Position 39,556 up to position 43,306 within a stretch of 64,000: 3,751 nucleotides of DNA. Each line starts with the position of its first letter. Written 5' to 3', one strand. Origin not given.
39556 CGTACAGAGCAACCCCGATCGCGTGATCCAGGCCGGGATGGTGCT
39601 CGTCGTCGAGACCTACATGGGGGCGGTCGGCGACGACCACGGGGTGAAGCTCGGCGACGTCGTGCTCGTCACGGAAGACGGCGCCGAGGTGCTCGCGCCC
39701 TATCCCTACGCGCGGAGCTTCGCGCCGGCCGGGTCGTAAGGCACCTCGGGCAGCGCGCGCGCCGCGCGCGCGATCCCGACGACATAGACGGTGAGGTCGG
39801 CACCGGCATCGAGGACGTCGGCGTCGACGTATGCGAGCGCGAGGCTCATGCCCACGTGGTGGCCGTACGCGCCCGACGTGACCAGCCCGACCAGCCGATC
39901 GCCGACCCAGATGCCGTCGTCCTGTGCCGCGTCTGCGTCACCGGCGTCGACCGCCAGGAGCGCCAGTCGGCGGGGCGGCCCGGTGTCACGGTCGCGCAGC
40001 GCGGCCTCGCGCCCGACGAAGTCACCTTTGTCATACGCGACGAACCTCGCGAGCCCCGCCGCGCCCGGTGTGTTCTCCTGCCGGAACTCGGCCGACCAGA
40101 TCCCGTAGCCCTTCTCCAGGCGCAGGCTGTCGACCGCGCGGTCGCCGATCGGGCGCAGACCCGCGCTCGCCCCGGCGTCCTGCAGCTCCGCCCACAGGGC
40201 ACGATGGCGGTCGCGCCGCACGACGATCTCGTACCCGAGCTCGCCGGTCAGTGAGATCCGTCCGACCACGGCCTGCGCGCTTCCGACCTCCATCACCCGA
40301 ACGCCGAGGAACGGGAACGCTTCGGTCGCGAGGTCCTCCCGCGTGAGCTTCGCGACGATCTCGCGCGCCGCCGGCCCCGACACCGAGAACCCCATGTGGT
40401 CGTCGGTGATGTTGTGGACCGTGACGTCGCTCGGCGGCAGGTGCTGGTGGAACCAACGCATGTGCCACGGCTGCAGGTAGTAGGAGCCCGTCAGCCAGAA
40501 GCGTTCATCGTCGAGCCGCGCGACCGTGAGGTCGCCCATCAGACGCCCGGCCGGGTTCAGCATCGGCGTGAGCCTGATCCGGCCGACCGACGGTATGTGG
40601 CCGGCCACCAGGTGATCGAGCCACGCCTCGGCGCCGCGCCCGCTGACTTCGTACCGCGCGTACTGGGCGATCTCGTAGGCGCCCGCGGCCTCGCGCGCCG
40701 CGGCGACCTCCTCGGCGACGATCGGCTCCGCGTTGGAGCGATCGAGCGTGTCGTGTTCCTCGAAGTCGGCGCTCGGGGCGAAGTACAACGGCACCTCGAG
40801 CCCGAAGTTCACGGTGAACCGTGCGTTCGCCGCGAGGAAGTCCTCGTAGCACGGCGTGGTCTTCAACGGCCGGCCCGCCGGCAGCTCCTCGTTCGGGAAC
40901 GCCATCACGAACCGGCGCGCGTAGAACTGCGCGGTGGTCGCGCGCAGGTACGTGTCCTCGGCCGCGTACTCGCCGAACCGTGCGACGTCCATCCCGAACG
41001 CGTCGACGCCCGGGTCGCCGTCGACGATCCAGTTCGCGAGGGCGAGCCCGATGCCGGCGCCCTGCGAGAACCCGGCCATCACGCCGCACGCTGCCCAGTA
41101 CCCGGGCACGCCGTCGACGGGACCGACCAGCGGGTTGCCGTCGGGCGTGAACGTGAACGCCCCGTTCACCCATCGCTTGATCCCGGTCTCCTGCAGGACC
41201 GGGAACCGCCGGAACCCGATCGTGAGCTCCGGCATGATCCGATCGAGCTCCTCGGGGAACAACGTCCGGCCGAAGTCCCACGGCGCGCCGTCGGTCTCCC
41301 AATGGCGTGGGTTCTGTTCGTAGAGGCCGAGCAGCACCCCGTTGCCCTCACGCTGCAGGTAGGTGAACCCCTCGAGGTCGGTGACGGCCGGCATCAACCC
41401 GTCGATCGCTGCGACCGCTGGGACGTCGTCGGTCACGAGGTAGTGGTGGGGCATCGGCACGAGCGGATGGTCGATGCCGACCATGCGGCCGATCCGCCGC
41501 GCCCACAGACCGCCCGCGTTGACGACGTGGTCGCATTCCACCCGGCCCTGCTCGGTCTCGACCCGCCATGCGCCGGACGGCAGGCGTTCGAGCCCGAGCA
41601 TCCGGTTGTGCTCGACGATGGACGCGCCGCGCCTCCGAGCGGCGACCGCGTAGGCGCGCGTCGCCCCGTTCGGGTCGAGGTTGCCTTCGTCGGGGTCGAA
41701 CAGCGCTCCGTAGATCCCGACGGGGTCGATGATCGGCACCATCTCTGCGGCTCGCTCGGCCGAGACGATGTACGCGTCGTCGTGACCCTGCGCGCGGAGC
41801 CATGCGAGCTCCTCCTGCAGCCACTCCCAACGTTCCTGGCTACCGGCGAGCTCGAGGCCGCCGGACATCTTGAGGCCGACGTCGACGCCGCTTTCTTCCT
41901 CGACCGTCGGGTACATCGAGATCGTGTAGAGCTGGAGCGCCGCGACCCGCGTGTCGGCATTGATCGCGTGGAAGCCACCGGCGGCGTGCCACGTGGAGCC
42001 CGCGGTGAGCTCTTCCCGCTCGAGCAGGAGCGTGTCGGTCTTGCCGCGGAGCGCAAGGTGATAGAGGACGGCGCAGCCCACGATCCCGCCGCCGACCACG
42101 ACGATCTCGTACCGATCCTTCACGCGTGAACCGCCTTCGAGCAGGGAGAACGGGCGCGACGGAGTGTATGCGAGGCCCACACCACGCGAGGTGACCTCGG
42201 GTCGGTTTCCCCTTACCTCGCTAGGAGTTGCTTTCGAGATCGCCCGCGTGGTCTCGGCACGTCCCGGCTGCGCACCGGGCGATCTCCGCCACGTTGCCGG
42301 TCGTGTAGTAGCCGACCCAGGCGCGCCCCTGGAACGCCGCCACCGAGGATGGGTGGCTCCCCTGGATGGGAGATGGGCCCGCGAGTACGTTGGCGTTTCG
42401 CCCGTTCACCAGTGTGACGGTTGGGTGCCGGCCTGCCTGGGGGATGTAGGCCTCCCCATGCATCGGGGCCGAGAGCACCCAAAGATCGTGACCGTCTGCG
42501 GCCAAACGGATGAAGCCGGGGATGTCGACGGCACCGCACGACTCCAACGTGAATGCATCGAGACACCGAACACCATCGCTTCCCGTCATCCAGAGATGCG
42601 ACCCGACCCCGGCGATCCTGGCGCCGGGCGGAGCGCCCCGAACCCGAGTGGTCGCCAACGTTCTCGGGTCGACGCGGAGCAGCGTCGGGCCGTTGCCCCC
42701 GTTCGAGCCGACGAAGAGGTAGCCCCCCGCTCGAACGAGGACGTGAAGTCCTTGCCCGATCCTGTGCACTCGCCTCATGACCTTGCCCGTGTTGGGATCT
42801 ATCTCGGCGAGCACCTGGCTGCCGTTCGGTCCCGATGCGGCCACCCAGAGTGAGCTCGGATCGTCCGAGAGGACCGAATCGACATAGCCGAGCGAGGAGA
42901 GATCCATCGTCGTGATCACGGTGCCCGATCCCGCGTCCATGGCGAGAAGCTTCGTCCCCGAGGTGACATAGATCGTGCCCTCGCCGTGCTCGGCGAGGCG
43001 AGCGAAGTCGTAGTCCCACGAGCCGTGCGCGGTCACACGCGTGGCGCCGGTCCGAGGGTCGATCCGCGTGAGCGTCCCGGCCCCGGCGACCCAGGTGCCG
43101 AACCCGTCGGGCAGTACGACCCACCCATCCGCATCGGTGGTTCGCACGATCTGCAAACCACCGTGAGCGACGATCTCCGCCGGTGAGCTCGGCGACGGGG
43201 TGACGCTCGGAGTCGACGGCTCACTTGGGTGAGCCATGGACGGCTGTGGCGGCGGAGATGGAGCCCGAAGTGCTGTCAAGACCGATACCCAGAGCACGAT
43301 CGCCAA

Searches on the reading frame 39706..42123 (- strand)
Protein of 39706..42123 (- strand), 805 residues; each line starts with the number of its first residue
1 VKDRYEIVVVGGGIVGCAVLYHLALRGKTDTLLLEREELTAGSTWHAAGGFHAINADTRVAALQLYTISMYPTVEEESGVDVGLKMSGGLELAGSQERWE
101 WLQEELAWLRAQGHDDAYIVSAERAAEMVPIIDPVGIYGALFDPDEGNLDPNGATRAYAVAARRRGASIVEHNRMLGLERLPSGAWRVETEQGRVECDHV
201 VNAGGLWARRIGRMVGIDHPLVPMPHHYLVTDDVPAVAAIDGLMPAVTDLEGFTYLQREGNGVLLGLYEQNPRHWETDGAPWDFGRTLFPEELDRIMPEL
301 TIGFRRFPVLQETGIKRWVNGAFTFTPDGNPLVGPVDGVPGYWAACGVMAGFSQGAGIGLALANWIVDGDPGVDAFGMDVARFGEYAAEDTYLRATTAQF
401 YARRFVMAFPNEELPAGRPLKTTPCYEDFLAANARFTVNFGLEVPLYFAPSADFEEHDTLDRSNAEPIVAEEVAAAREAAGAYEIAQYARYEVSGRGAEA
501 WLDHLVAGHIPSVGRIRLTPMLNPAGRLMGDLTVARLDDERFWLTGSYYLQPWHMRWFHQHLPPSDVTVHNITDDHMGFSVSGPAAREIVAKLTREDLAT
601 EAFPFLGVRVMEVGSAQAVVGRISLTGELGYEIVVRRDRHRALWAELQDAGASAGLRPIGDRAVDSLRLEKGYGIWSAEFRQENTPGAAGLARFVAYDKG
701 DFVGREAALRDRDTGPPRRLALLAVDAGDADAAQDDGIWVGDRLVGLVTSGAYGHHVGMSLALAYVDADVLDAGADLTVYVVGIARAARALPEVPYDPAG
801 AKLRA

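Call 25: search_protein_families(library=pfam, proteins=[window:39706-42123:-], max_evalue=0.01)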
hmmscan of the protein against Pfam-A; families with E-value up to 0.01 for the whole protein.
window:39706-42123:- (805 aa): 6 families
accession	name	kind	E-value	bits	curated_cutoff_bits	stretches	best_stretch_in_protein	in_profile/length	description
PF01266.30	DAO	-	6e-65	220.5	27.9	1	7-365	2-353/353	FAD dependent oxidoreductase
PF01571.26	GCV_T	-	4.5e-62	210.1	25.6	1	426-693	2-254/255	Aminomethyltransferase folate-binding domain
PF16350.10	FAO_M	-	7.3e-16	58.5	27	1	368-422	1-55/56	FAD dependent oxidoreductase central domain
PF08669.17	GCV_T_C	-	1e-14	54.6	25.9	1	718-797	1-80/80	Glycine cleavage T-protein C-terminal barrel domain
PF04268.17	SoxG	-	0.00031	21.3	21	1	569-652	71-151/152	Sarcosine oxidase, gamma subunit family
PF13450.12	NAD_binding_8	-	0.0027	18.4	21.9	1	9-43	1-36/68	NAD(P)-binding Rossmann-like domain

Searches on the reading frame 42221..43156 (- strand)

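Call 26: search_protein_families(library=pfam, proteins=[window:42221-43156:-], max_evalue=0.01)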
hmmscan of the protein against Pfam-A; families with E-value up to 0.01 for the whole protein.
window:42221-43156:- (311 aa): 1 family
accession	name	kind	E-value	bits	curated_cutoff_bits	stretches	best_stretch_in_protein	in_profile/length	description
PF16819.11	DUF5074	-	0.0052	16.3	27.2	0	59-126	153-218/353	Domain of unknown function (DUF5074)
